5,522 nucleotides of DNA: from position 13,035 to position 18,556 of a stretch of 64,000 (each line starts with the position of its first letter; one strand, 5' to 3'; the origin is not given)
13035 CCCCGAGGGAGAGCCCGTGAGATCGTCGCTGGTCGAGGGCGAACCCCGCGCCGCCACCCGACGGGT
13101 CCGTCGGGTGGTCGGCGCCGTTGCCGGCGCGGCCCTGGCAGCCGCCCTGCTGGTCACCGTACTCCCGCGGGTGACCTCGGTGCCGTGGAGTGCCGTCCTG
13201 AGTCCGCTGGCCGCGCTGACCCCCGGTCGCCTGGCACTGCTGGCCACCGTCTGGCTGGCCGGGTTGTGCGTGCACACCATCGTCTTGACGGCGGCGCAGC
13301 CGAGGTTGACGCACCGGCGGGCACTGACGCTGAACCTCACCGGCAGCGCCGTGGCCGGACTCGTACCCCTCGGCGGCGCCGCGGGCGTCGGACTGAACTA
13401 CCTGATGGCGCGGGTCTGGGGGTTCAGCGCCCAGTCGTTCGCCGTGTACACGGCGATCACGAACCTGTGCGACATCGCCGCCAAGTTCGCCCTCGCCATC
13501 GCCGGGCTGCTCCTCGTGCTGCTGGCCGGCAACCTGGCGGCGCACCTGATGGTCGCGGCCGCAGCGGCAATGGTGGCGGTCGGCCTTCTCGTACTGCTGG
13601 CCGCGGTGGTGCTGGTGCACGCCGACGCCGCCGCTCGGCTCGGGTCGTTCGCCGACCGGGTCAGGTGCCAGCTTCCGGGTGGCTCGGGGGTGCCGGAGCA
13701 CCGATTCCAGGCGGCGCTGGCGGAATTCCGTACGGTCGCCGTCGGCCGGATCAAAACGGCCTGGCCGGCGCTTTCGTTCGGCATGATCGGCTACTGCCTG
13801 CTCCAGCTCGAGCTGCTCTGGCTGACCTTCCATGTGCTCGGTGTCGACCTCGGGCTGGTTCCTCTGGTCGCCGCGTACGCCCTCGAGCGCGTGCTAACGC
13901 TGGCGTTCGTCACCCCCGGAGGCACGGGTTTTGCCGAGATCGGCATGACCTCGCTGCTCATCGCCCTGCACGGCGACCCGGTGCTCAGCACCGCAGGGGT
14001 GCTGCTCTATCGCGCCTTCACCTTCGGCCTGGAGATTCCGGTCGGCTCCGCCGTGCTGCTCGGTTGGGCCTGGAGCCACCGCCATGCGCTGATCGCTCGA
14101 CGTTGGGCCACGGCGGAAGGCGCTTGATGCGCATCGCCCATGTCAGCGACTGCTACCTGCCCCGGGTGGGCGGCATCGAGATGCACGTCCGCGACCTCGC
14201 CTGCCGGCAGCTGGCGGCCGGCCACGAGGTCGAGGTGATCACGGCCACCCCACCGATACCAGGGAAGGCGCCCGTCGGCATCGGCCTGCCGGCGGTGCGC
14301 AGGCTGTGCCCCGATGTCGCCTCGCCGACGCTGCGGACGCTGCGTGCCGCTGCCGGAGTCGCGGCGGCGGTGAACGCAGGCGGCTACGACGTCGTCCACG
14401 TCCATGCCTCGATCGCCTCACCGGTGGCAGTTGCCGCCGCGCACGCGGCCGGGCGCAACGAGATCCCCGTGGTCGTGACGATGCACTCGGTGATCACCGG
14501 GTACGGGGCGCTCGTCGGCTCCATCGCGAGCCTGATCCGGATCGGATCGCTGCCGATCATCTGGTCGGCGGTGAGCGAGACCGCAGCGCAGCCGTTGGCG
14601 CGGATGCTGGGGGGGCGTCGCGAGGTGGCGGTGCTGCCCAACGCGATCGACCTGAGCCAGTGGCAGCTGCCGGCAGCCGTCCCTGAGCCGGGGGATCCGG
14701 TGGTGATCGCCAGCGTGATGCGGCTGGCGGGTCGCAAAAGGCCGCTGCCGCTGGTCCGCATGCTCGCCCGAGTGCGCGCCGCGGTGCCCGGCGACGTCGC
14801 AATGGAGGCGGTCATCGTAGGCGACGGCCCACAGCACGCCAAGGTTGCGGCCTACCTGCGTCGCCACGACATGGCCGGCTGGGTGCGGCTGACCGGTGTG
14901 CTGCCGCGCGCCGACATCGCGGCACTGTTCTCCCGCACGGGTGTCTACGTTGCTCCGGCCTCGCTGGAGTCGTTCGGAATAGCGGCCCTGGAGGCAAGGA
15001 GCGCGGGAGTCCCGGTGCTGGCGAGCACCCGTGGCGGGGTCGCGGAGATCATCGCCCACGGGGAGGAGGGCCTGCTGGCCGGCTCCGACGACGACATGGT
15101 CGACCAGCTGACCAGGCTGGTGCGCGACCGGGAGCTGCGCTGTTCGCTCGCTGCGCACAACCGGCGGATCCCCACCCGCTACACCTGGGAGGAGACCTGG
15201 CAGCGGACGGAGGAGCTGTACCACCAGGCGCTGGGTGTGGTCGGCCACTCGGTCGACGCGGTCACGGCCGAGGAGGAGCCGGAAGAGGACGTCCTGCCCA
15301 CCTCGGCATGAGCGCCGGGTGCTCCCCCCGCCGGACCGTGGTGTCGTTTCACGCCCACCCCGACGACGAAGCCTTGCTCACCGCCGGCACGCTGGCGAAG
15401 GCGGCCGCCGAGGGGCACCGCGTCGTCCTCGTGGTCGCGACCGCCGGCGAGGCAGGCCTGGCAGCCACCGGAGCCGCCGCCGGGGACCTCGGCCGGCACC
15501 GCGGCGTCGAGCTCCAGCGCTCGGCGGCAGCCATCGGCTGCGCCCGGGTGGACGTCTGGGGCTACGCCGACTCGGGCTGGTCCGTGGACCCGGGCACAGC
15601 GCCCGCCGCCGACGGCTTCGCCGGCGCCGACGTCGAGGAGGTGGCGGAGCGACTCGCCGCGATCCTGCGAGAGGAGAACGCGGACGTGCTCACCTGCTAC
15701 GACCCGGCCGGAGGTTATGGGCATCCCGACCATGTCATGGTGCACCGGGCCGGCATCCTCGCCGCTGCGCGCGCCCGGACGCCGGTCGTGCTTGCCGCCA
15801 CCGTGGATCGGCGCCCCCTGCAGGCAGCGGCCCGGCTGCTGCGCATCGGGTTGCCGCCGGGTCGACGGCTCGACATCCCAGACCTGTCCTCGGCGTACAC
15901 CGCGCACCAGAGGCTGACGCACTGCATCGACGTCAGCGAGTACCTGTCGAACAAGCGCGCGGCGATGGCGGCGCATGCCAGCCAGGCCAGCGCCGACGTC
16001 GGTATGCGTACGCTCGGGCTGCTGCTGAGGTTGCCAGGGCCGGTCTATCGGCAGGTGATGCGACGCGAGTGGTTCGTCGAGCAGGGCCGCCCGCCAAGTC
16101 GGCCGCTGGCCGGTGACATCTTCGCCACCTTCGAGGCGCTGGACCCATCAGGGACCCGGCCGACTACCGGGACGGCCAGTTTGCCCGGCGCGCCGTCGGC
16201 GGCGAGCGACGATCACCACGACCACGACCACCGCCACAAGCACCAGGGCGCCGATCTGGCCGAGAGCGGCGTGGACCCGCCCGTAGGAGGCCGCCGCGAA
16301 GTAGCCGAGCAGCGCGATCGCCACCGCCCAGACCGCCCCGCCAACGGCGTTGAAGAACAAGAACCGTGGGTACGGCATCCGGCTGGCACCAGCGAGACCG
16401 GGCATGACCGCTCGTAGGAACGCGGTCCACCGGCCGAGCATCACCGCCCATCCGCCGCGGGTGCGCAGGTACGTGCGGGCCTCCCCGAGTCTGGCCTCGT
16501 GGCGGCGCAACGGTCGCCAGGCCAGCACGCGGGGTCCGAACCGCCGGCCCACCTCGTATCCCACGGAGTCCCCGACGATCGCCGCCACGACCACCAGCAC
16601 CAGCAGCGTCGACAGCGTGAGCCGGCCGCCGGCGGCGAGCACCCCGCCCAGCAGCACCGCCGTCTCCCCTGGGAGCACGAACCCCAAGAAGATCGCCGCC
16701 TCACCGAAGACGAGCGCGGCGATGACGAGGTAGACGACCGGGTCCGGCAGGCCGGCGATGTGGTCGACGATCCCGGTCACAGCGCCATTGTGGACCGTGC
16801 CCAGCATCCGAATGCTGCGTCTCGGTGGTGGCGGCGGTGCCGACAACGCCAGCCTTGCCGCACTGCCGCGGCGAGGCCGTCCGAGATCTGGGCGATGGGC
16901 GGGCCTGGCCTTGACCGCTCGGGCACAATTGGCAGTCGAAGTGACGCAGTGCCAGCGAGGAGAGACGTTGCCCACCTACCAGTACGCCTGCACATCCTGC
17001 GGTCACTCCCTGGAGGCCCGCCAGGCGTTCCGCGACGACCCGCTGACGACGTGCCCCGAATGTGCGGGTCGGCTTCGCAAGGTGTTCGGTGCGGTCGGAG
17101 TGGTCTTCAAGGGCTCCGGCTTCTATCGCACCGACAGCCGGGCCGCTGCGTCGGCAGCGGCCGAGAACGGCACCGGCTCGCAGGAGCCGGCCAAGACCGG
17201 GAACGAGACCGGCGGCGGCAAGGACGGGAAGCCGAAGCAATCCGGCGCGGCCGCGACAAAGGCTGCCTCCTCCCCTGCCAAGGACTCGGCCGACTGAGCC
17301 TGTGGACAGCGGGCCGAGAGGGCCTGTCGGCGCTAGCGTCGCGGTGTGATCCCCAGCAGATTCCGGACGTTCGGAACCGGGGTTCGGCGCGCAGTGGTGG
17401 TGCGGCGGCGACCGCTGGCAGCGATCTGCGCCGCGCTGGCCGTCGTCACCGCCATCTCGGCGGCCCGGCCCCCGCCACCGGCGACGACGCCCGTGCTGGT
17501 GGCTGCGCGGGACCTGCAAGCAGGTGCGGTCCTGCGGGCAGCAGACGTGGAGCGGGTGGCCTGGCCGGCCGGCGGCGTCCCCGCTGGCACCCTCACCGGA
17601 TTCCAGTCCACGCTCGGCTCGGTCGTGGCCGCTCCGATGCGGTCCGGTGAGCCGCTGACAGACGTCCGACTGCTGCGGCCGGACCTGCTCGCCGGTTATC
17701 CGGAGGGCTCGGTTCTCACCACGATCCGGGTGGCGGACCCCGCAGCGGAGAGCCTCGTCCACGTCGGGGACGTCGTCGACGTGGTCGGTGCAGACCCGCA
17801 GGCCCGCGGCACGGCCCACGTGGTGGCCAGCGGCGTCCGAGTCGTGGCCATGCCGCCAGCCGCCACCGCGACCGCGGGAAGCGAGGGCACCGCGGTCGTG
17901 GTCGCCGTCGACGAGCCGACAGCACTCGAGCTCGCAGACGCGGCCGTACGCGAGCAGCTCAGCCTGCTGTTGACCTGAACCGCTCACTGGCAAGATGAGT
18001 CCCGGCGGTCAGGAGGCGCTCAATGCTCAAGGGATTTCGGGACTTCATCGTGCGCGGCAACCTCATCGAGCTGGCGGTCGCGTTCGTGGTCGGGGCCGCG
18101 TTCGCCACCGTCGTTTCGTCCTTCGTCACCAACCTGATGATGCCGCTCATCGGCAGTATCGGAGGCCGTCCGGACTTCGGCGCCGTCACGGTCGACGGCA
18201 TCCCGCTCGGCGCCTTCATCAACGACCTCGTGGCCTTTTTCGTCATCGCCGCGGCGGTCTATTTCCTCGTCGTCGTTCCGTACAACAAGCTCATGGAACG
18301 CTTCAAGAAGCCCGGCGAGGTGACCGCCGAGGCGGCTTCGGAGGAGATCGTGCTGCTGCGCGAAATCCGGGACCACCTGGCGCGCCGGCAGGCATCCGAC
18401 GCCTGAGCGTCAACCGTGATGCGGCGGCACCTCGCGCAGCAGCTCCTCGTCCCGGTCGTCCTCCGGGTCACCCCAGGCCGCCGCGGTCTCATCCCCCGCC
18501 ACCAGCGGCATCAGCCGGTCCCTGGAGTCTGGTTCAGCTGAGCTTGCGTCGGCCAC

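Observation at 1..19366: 19.4-kb perfect palindrome with no spacer duplicates ten ordinary genes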

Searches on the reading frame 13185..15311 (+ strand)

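Call 8: search_protein_families(library=pfam, proteins=[window:13185-15311:+], max_evalue=0.01)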
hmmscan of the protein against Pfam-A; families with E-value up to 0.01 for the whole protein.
window:13185-15311:+ (708 aa): 8 families
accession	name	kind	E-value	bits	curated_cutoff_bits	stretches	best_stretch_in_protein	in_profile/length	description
PF00534.26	Glycos_transf_1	-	4.1e-25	88.7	26.4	1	493-656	3-166/172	Glycosyl transferases group 1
PF13692.12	Glyco_trans_1_4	-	1.9e-21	77.3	27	1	507-648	3-142/142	Glycosyl transferases group 1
PF13439.12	Glyco_transf_4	-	5.5e-20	72.5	28.5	1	328-491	1-169/170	Glycosyltransferase Family 4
PF13579.12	Glyco_trans_4_4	-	3.9e-14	53.7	29.7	1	329-486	1-157/158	Glycosyl transferase 4-like domain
PF13524.12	Glyco_trans_1_2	-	7.1e-09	36.2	25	1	544-674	19-141/144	Glycosyl transferase-like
PF20706.3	GT4-conflict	-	4.1e-08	33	26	1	575-670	272-380/385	Family 4 Glycosyltransferase in conflict systems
PF13477.12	Glyco_trans_4_2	-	8.3e-05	23.2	23.4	1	323-434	3-107/139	Glycosyl transferase 4-like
PF10735.14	DUF2526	-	0.0095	16.6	25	0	621-661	18-58/77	Protein of unknown function (DUF2526)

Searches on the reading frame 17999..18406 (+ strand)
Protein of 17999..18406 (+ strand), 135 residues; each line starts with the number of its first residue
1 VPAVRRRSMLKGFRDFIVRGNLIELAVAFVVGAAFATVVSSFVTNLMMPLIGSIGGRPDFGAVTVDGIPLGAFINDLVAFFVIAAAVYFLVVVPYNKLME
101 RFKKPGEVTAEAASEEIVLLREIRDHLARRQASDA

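Call 8: search_protein_families(library=pfam, proteins=[window:17999-18406:+], max_evalue=0.01)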
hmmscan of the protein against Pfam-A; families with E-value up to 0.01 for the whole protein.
window:17999-18406:+ (135 aa): 1 family
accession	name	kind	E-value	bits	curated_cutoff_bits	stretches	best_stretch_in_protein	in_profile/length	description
PF01741.23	MscL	-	3.4e-31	108.6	27.4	1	9-127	1-122/123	Large-conductance mechanosensitive channel, MscL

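Call 10: find_encoding_contigs(protein=window:18023-18406:+, flank=10000, max_places=10)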
Protein window:18023-18406:+ (127 aa): 2 contigs read that carry it; 2 places shown.
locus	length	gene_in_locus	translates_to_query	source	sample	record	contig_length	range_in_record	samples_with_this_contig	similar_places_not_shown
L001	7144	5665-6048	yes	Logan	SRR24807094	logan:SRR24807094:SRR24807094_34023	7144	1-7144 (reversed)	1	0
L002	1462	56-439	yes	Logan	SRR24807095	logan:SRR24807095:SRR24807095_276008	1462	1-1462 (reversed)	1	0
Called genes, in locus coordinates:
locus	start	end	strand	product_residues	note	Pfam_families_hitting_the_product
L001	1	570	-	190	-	?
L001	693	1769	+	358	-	PF03706:LPG_synthase_TM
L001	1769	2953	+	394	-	PF13439:Glyco_transf_4, PF13579:Glyco_trans_4_4, PF00534:Glycos_transf_1, PF13692:Glyco_trans_1_4, PF13524:Glyco_trans_1_2, PF20706:GT4-conflict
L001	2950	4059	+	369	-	PF02585:PIG-L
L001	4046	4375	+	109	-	-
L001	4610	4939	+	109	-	PF09723:Zn_ribbon_8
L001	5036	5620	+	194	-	-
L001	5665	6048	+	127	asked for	PF01741:MscL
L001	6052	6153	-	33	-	-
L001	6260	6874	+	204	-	PF00440:TetR_N, PF16859:TetR_C_11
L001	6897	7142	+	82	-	?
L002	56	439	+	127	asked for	PF01741:MscL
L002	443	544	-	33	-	-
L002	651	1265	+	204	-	PF00440:TetR_N, PF16859:TetR_C_11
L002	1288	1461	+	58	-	?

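Call 22: list_cluster_members(proteins=[window:18023-18406:+, window:18618-19232:+, window:9770-10369:+, window:13051-14127:+, window:14127-15311:+, window:15308-16417:+])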
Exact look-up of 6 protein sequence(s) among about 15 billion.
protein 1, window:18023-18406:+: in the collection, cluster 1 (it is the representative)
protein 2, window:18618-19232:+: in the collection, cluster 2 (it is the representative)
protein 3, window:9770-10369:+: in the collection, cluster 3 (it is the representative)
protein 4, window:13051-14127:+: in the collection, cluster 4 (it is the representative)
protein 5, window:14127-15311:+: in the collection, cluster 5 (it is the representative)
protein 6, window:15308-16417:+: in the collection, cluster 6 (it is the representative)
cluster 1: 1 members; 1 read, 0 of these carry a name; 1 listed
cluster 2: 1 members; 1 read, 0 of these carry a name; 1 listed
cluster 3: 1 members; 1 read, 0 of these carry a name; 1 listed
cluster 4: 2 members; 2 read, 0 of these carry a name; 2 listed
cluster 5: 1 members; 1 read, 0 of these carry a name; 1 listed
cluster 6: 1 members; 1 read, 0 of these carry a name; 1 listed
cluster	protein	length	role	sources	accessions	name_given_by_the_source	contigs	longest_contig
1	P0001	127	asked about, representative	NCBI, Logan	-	-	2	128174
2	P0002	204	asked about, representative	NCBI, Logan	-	-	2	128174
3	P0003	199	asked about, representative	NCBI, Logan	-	-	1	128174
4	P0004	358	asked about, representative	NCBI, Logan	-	-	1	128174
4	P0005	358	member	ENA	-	-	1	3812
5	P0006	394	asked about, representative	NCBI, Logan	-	-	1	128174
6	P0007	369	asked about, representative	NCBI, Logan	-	-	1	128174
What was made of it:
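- Tried and rejected: The NCBI contig is known only by its length, 128,174 nt (call 22).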
